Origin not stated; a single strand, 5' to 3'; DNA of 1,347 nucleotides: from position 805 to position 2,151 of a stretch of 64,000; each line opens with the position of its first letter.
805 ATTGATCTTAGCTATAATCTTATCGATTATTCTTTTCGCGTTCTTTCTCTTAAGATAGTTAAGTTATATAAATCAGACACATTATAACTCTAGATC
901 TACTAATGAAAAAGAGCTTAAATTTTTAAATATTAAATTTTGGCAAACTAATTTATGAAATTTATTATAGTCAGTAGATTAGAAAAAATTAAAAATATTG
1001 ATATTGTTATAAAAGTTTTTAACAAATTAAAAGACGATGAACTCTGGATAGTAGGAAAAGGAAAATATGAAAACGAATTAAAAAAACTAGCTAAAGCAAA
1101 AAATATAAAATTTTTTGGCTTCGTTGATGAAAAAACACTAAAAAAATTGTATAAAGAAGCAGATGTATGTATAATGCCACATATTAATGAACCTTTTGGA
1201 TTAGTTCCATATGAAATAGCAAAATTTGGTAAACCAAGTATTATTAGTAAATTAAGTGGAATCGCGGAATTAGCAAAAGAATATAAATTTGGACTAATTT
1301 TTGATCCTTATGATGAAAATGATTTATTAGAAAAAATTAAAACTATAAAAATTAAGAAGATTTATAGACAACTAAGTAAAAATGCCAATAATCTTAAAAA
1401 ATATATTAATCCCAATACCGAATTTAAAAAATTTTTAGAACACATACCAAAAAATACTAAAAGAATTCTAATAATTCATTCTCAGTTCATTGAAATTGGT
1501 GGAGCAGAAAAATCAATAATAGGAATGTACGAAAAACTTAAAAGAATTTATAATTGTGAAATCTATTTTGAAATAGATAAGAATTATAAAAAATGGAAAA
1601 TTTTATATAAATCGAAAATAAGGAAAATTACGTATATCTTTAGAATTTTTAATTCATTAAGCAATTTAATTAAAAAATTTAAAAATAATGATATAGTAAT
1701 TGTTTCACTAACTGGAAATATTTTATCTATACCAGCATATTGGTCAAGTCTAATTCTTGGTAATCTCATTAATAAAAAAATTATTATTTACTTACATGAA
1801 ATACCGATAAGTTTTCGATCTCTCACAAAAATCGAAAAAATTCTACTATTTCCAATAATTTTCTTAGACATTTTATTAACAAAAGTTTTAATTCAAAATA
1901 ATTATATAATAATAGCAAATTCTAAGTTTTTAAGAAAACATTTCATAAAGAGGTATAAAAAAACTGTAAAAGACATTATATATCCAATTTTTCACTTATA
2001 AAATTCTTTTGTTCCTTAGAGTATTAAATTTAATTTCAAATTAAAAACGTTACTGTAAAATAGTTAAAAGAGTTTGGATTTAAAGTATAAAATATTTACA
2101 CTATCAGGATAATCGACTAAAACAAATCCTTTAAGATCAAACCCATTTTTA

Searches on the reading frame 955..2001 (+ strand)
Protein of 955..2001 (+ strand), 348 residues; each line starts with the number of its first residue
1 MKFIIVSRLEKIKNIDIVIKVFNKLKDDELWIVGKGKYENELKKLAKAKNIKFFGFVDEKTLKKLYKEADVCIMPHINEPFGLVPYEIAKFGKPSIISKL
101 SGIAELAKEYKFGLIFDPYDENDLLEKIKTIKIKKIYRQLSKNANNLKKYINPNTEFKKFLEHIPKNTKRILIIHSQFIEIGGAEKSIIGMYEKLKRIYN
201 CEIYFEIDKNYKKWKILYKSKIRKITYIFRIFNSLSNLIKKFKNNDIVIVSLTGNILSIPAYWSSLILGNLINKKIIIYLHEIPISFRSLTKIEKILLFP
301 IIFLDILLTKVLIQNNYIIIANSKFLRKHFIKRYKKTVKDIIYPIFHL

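Call 75: search_protein_families(library=pfam, proteins=[window:955-2001:+], max_evalue=0.001)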
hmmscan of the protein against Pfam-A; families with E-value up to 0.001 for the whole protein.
window:955-2001:+ (348 aa): 3 families
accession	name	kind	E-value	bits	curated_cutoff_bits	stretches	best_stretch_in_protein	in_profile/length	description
PF00534.26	Glycos_transf_1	-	3.2e-30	105.4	26.4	1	3-145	18-170/172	Glycosyl transferases group 1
PF13692.12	Glyco_trans_1_4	-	2.2e-24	86.8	27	1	3-130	4-138/142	Glycosyl transferases group 1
PF20706.3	GT4-conflict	-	3.7e-09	36.5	26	1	3-109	200-322/385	Family 4 Glycosyltransferase in conflict systems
